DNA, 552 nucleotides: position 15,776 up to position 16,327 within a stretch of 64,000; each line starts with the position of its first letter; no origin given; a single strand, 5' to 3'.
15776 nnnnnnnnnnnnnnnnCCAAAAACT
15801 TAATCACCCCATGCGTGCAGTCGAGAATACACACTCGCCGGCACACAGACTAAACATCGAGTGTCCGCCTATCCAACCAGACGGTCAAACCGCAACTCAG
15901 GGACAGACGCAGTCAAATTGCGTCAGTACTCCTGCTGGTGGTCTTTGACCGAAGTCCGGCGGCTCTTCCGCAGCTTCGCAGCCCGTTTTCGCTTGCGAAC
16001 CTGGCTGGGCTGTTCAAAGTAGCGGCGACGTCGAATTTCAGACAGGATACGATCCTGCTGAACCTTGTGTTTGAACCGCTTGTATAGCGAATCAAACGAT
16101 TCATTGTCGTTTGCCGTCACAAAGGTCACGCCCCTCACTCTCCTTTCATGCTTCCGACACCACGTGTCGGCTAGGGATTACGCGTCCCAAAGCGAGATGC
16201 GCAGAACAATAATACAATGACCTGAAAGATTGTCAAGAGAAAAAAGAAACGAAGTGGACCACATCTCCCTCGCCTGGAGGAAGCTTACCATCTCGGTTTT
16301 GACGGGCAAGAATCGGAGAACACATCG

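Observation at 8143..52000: Expansion of GT-C-type glycosyltransferase paralogues across the window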

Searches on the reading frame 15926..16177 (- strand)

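Call 59: search_protein_families(library=pfam, proteins=[window:15926-16177:-], max_evalue=0.1)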
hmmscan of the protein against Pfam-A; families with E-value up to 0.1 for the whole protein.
window:15926-16177:- (84 aa): 1 family
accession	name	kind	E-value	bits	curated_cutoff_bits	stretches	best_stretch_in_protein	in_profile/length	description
PF01165.25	Ribosomal_S21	-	9.5e-17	60.9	27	1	20-72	2-54/55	Ribosomal protein S21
